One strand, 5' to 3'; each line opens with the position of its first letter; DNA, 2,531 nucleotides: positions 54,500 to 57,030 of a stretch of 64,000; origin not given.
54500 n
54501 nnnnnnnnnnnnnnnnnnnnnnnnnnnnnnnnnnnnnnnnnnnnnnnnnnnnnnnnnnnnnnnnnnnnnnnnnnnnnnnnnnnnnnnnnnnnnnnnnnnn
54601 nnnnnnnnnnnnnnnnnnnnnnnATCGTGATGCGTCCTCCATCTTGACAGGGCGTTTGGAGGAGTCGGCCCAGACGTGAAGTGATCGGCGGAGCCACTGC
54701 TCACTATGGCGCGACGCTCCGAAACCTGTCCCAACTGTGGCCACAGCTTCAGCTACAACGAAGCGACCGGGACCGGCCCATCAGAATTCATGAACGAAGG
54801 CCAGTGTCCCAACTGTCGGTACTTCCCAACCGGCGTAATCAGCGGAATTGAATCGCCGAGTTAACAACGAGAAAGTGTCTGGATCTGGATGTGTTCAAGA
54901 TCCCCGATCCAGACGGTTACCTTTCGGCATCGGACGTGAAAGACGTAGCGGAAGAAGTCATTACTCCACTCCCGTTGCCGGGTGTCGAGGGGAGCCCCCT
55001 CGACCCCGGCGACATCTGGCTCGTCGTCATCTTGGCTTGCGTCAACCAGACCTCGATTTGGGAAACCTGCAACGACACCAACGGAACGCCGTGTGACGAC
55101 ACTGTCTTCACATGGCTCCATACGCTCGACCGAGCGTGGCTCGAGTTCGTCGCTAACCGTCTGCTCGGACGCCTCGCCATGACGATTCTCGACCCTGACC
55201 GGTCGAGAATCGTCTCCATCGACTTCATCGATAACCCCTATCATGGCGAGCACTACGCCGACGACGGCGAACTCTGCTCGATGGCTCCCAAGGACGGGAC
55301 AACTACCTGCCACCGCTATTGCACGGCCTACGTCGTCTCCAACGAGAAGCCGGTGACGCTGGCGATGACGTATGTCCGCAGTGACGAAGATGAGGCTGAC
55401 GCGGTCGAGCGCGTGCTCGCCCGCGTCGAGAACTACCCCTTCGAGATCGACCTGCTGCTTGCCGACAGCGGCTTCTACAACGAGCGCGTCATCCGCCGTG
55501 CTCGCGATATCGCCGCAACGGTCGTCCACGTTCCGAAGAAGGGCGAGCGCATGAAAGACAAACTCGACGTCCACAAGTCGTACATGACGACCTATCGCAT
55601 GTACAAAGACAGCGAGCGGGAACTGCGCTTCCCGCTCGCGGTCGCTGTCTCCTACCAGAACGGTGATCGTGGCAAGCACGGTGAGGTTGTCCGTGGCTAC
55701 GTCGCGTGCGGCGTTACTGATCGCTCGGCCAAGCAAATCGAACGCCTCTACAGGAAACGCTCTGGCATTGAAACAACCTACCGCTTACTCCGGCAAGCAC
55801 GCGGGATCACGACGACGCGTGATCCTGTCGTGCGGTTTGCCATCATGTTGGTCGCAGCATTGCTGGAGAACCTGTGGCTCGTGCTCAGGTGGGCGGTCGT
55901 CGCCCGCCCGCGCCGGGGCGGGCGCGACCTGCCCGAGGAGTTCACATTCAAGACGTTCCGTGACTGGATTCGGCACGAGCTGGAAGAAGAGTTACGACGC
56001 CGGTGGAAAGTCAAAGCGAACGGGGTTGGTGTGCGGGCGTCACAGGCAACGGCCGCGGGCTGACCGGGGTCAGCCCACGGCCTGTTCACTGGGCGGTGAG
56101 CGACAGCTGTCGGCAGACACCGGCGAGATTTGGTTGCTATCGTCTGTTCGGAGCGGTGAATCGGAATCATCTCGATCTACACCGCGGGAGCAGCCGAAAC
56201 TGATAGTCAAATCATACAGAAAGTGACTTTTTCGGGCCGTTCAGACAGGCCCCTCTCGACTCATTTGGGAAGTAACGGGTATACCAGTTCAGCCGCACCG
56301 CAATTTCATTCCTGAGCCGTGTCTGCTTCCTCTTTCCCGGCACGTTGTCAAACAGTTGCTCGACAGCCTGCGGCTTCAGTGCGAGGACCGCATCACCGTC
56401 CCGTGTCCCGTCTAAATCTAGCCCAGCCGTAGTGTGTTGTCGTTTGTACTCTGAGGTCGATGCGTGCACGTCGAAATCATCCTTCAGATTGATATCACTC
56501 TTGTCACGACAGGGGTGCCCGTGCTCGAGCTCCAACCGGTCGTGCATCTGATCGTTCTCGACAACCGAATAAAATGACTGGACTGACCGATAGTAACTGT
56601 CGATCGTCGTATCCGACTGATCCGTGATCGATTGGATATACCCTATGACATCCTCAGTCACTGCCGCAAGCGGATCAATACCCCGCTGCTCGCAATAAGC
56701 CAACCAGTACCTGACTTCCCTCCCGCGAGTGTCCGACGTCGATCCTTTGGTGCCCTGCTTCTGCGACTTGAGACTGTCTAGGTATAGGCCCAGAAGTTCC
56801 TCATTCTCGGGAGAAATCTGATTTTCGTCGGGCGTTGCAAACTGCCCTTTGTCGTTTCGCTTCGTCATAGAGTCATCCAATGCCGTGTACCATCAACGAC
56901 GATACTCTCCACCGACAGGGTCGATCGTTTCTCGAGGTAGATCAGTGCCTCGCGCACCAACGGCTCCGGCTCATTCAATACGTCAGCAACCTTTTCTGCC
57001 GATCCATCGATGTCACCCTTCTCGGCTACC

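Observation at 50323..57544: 7.2-kb integrated element inserted in the 3' end of secY, bounded by 15-17-bp direct repeats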

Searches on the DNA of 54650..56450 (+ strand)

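Call 49: search_dna_similar(query=window:54650-56450:+, collection=plasmids, mode=distant, max_rows=12)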
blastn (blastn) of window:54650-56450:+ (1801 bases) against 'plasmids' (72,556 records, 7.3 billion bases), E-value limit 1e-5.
Records with a match: 40; places in all: 75; records where one place covers at least 80% of the query: 5.
Best place of each record, by identity: 80-90% 9; 60-80% 31.
By first word of the organism name: Haloarcula 6; Natrinema 5; Natribaculum 4; Halorubrum 3; Halovenus 3; Natrialbaceae 2; Halococcus 2; Salinigranum 2; Halocatena 2; Halorhabdus 1; and 10 more.
By predicted mobility (MOB-suite, as given by PLSDB): non-mobilizable 40.
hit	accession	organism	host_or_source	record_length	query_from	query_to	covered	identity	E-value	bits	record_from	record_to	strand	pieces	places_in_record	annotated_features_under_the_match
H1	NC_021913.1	Halorhabdus tiamatea SARL4B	-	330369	167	1628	81%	89.8%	0e+0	1962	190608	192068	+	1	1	ISH3 family transposase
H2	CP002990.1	halophilic archaeon DL31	-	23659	165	1628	81%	88.9%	0e+0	1907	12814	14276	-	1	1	transposase IS4 family protein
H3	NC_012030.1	Halorubrum lacusprofundi ATCC 49239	-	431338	168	1628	81%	88.9%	0e+0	1902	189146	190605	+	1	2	ISH3-like element ISHla8 family transposase | transposase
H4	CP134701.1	Natrialbaceae archaeon CCL63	cell culture,lake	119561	168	1628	81%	88.8%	0e+0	1896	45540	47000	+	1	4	record has no annotation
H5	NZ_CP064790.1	Halapricum desulfuricans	Baskunchak hypersaline lake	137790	167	1628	81%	88.0%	0e+0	1837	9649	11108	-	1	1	none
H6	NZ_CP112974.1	Halovenus salina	cell cuture,Isla Bacuta saltern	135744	167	1572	78%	86.6%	0e+0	1682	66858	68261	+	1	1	none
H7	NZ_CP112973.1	Halovenus salina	cell cuture,Isla Bacuta saltern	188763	167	1508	75%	84.7%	0e+0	1494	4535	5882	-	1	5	ISH3 family transposase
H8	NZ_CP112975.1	Halovenus salina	cell cuture,Isla Bacuta saltern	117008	167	1508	75%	84.7%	0e+0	1494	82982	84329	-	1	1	ISH3 family transposase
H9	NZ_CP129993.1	Salinibaculum sp. KK48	cell culture,sediment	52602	167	1434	70%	75.3%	0e+0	853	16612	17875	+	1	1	none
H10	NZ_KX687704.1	Halorubrum lacusprofundi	-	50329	158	1434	71%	74.5%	0e+0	812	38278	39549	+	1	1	ISH3-like element ISHla9 family transposase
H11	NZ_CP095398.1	Natribaculum luteum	cell culture,brine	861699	162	1433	71%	74.3%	0e+0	788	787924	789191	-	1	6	ISH3 family transposase | ABC transporter ATP-binding protein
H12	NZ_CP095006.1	Halococcus dombrowskii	Direct from delivered sample,Rock salt ...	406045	220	1434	67%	75.6%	0e+0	830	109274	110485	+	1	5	ISH3 family transposase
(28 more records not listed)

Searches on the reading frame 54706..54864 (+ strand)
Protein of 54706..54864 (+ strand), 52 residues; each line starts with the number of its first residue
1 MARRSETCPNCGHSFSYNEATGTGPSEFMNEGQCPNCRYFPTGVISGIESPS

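Call 7: search_protein_families(library=pfam, proteins=[window:54706-54864:+], max_evalue=0.01)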
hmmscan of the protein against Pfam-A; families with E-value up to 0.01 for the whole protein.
window:54706-54864:+ (52 aa): 2 families
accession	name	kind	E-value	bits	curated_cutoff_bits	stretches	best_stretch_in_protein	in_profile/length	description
PF13248.11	Zn_ribbon_3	-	0.0037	17.1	27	0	4-13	15-24/26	zinc-ribbon domain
PF24460.1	DUF7575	-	0.0063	16.3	28.5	0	5-14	3-12/28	Domain of unknown function (DUF7575)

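Call 8: search_protein_families(library=ncbifam, proteins=[window:54706-54864:+], max_evalue=0.01)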
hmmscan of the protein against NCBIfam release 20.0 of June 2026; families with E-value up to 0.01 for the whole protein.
window:54706-54864:+ (52 aa): 1 family
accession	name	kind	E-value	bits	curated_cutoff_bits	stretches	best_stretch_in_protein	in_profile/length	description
TIGR04104.1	cxxc_20_cxxc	subfamily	0.00072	19.9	45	1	7-38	2-32/93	TIGR04104 family putative zinc finger protein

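Call 50: search_protein_families(library=padloc, proteins=[window:54706-54864:+], max_evalue=0.01)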
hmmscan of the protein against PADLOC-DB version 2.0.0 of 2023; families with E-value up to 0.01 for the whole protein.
window:54706-54864:+ (52 aa): 0 families

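Call 51: search_protein_families(library=phrogs, proteins=[window:54706-54864:+], max_evalue=0.01)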
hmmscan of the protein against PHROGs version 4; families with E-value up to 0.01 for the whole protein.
window:54706-54864:+ (52 aa): 1 family
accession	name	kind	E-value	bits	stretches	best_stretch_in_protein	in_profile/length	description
phrog_4864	-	unknown function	0.0019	19.1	1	4-38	21-56/63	-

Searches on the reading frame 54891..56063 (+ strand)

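Call 7: search_protein_families(library=pfam, proteins=[window:54891-56063:+], max_evalue=0.01)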
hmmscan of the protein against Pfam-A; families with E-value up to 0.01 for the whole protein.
window:54891-56063:+ (390 aa): 1 family
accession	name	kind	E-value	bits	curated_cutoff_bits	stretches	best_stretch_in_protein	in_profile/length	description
PF01609.27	DDE_Tnp_1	-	8.1e-09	36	23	1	149-308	42-178/200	Transposase DDE domain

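Call 8: search_protein_families(library=ncbifam, proteins=[window:54891-56063:+], max_evalue=0.01)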
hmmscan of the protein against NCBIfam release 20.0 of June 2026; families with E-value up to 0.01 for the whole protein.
window:54891-56063:+ (390 aa): 7 families
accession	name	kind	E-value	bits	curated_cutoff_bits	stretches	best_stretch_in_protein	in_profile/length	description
NF033541.0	transpos_ISH3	equivalog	4.3e-124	413.5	225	1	39-333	1-298/298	ISH3 family transposase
NF033580.1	transpos_IS5_3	equivalog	0.00011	21.8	110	0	150-223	134-208/258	IS5 family transposase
NF033591.1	transpos_IS4_2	equivalog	0.00046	19.4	152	1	216-332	159-279/340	IS4 family transposase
NF033592.1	transpos_IS4_1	equivalog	0.00086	18.5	115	1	138-309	135-306/332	IS4 family transposase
NF033551.1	transpos_IS1182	equivalog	0.00095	18.2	270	1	136-224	261-350/488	IS1182 family transposase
NF049925.1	transpos_IS4_4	equivalog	0.0039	16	250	0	166-301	190-336/449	IS4 family transposase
NF033593.1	transpos_ISNCY_1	equivalog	0.0069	15.1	325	0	165-230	324-389/444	ISNCY family transposase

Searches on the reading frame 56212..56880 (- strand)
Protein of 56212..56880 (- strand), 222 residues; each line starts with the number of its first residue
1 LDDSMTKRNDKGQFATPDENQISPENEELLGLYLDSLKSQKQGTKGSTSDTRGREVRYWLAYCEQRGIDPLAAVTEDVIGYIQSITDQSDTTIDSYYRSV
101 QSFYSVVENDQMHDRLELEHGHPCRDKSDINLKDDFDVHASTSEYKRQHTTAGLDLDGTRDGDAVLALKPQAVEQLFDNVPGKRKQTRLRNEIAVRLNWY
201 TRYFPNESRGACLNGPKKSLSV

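Call 7: search_protein_families(library=pfam, proteins=[window:56212-56880:-], max_evalue=0.01)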
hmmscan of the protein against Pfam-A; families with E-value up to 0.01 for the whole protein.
window:56212-56880:- (222 aa): 0 families
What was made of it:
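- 56278..56880 (-): N-terminal fragment (residues 1-201 of about 372) of a tyrosine integrase. It stops at ...RLNWYT, just before catalytic Arg I. The ORF then runs 21 codons into the IS (to 56212). No Pfam hit for the fragment itself (call 7).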

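Call 8: search_protein_families(library=ncbifam, proteins=[window:56212-56880:-], max_evalue=0.01)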
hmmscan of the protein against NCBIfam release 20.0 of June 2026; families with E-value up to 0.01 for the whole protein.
window:56212-56880:- (222 aa): 0 families

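Call 33: find_homologous_proteins(query=window:56278-56880:-, max_evalue=0.00001)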
Query window:56278-56880:- (201 aa): 10 proteins with E <= 0.00001 among 109 candidates.
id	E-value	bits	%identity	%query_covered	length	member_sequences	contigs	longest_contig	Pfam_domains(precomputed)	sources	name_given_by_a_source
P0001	3.8e-104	365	83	98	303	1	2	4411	PF00589.28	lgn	-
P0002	3.0e-78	280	99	64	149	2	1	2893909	-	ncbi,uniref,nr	ncbi:XerD/XerC family integrase [Halapricum desulfuricans]|uniref:XerD/XerC family integrase n=1 Tax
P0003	5.6e-78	279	65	97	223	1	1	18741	-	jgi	-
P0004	9.3e-77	276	65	97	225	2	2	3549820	-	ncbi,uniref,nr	ncbi:hypothetical protein ACFQL1_16115 [Halomicroarcula sp. GCM10025709]|uniref:hypothetical protein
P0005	8.8e-74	266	63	97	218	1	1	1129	-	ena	-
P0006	9.3e-70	253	62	97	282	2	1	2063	PF00589.28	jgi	-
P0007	1.1e-66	243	59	97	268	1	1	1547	PF00589.28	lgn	-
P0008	3.8e-65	238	65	86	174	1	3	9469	-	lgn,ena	-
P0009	4.5e-61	224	84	62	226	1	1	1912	-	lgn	-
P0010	2.8e-46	176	90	45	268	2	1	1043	PF00589.28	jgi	jgi:integrase/recombinase XerD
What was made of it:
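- On Tyrosine recombinase / phage integrase (PF00589): There are 10 homologue clusters, several carrying PF00589 (call 33).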

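Call 34: find_encoding_contigs(protein=P0002, flank=10000, max_places=6)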
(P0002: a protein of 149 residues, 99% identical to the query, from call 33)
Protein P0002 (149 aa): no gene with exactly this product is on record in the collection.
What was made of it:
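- Tried and rejected: The Halapricum desulfuricans protein identical to the window's integrase fragment could not be located on a contig (call 34).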

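Call 35: find_encoding_contigs(protein=P0004, flank=10000, max_places=4)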
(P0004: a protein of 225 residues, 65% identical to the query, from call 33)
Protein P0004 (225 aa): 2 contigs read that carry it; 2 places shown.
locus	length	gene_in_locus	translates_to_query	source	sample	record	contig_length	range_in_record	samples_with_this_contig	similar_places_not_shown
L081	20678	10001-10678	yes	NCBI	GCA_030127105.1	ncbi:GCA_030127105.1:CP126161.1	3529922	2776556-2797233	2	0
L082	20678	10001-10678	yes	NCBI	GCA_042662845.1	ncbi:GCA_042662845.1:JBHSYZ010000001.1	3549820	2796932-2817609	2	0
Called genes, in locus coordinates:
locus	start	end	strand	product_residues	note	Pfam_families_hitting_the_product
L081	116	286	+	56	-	-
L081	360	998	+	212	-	PF18967:PycTM (weak)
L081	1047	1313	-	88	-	-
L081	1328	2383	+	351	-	PF13191:AAA_16, PF13401:AAA_22, PF22703:Cdc6_lid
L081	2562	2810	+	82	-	-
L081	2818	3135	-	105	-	-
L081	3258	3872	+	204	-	-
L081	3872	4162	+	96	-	-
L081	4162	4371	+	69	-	-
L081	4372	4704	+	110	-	-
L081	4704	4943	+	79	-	PF09723:Zn_ribbon_8 (faint)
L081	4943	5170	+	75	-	-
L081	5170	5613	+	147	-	-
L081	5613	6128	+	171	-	-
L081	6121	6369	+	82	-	-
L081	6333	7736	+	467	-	-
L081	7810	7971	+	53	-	-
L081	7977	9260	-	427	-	PF00589:Phage_integrase, PF13240:Zn_Ribbon_1 (weak)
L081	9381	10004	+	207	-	-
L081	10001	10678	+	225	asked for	-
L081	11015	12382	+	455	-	PF00589:Phage_integrase (weak)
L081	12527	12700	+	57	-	-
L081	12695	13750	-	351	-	PF01844:HNH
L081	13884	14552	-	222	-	PF13482:RNase_H_2 (faint)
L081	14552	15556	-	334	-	-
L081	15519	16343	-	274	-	PF26506:DUF8574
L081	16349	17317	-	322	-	-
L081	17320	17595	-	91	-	PF26417:DUF8112 (faint)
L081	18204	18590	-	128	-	-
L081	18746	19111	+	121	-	-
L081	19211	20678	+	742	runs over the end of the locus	PF26796:DUF8266, PF13086:AAA_11, PF13245:AAA_19, PF13604:AAA_30, PF01443:Viral_helicase1 (faint), PF13086:AAA_11, PF13087:AAA_12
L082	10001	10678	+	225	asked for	-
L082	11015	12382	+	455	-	PF00589:Phage_integrase (weak)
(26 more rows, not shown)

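Call 51: search_protein_families(library=phrogs, proteins=[window:56278-56880:-], max_evalue=0.01)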
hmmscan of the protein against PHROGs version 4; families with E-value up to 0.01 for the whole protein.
window:56278-56880:- (201 aa): 0 families

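Call 58: find_encoding_contigs(protein=P0003, flank=10000, max_places=3)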
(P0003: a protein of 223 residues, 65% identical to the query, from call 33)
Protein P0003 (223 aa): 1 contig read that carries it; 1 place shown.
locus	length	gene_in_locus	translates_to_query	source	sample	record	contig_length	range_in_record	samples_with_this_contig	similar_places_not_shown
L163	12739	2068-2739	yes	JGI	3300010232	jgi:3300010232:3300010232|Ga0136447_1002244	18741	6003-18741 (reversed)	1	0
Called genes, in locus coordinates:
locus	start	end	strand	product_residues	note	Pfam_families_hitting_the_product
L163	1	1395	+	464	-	?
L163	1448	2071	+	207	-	-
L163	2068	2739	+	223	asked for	-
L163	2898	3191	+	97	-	-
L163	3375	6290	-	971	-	PF00072:Response_reg, PF00989:PAS, PF08447:PAS_3, PF08448:PAS_4, PF08447:PAS_3, PF08448:PAS_4, PF00512:HisKA, PF02518:HATPase_c, +3 more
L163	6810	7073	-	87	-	PF24111:DUF7386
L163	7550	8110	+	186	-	-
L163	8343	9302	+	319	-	-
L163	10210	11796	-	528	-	-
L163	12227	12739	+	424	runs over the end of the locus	PF01609:DDE_Tnp_1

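Call 59: find_encoding_contigs(protein=P0001, flank=10000, max_places=3)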
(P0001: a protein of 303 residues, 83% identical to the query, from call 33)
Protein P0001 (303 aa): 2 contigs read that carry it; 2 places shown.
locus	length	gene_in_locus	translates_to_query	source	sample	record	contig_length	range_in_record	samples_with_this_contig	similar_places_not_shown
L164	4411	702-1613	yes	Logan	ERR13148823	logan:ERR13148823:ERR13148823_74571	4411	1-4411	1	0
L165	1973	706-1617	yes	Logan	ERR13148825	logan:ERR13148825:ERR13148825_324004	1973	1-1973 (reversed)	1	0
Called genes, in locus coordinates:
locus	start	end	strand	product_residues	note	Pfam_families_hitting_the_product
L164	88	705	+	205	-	-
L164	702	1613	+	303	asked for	PF00589:Phage_integrase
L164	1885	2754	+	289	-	PF00483:NTP_transferase, PF12804:NTP_transf_3 (weak)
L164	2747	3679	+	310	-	PF01073:3Beta_HSD, PF01370:Epimerase, PF02719:Polysacc_synt_2 (faint), PF04321:RmlD_sub_bind, PF07993:NAD_binding_4 (faint), PF16363:GDP_Man_Dehyd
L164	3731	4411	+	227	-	?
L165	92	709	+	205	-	-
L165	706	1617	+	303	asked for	PF00589:Phage_integrase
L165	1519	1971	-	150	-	?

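Call 60: find_encoding_contigs(protein=P0008, flank=10000, max_places=3)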
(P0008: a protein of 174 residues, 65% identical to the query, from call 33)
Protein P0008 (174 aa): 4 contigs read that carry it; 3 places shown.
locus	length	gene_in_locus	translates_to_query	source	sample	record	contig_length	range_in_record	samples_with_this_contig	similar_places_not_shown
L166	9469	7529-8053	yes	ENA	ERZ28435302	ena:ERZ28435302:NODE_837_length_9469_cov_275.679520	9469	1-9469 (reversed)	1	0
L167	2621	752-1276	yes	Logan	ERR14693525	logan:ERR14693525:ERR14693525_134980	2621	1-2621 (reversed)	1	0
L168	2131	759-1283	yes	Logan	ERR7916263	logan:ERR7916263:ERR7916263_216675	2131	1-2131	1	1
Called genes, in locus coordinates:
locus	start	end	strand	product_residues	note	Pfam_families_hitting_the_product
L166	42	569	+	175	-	PF00281:Ribosomal_L5, PF00673:Ribosomal_L5_C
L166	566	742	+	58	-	PF00253:Ribosomal_S14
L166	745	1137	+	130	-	PF00410:Ribosomal_S8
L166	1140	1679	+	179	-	PF00347:Ribosomal_L6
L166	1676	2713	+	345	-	PF00633:HHH (faint), PF10391:DNA_pol_lambd_f (weak), PF11731:Cdd1 (faint), PF12826:HHH_2 (faint), PF14520:HHH_5, PF01655:Ribosomal_L32e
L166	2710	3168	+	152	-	PF01280:Ribosomal_L19e, PF25476:Ribosomal_L19e_C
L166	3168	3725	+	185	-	PF17144:Ribosomal_L5e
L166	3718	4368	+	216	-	PF00333:Ribosomal_S5, PF03719:Ribosomal_S5_C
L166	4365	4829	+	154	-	PF00327:Ribosomal_L30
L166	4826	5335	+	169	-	PF00828:Ribosomal_L27A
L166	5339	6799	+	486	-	PF10559:Plug_translocon, PF00344:SecY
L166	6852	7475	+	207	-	-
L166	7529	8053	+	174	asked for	-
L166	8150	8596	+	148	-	-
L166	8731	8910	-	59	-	-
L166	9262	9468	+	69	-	?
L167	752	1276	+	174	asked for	-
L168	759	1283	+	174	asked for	-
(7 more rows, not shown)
